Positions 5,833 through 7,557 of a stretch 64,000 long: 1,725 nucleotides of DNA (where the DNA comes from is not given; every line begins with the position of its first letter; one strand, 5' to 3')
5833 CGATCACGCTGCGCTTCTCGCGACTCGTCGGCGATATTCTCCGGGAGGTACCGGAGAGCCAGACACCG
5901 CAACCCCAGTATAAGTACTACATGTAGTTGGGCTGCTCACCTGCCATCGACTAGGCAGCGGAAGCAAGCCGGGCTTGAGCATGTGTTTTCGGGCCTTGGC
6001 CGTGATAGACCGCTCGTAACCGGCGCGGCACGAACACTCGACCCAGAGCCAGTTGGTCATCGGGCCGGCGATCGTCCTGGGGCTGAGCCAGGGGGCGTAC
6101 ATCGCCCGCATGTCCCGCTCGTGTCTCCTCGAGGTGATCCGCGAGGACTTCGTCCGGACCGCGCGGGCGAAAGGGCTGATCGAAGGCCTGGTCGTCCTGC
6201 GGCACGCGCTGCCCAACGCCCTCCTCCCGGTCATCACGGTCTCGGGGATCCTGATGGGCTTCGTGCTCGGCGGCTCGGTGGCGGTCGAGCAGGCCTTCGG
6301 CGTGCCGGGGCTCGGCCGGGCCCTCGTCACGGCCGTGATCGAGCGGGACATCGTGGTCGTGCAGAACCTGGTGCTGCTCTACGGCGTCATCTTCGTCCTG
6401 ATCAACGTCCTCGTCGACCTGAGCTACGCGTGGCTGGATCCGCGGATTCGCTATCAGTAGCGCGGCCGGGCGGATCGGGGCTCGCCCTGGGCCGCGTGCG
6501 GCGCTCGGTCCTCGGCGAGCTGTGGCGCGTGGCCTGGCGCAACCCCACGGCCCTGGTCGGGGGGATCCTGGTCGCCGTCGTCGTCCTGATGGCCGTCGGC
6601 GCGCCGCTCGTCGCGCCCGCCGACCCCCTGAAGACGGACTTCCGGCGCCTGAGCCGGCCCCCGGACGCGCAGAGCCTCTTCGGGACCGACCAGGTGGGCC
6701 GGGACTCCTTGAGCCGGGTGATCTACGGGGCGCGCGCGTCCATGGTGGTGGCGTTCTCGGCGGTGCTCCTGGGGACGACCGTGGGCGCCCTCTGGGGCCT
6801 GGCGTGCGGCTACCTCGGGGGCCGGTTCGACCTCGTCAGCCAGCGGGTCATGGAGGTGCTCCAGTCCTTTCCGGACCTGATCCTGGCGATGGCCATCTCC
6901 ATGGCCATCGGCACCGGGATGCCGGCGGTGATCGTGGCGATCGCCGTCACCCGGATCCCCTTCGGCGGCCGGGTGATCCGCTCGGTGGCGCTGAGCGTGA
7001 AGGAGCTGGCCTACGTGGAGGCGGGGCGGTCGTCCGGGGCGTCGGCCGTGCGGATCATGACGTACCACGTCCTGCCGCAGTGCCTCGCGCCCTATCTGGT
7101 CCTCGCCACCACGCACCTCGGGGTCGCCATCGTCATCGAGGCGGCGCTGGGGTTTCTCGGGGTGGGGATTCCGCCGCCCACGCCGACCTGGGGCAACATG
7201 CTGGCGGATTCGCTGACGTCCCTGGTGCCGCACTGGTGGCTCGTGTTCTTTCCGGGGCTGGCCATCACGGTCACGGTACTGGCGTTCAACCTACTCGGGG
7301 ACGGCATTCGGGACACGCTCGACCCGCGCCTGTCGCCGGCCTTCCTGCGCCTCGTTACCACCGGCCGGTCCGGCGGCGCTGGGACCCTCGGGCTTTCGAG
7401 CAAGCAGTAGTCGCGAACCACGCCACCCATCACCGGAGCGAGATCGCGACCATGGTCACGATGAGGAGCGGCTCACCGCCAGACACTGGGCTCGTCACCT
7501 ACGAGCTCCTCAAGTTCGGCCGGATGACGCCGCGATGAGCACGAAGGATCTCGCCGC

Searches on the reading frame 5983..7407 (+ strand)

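Call 16: search_protein_families(library=pfam, proteins=[window:5983-7407:+], max_evalue=0.01)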
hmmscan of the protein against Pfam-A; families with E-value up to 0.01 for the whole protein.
window:5983-7407:+ (475 aa): 2 families
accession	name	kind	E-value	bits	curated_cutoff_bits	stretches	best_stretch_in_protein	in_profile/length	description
PF00528.27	BPD_transp_1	-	1.2e-25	90.8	26.4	1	268-451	1-183/184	Binding-protein-dependent transport system inner membrane component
PF12911.12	OppC_N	-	5.3e-10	39.5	23.9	1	177-227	3-53/53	N-terminal TM domain of oligopeptide transport permease C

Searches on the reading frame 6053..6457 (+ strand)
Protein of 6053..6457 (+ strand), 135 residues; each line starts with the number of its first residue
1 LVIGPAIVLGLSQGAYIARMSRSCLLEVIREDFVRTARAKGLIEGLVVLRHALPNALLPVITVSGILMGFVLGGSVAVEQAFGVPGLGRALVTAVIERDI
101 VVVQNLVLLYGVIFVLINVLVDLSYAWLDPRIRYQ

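Call 16: search_protein_families(library=pfam, proteins=[window:6053-6457:+], max_evalue=0.01)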
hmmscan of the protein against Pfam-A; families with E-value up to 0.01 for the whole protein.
window:6053-6457:+ (135 aa): 1 family
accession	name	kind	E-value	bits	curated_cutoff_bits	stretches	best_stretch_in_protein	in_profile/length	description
PF00528.27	BPD_transp_1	-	4.5e-26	92.1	26.4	1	4-133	54-183/184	Binding-protein-dependent transport system inner membrane component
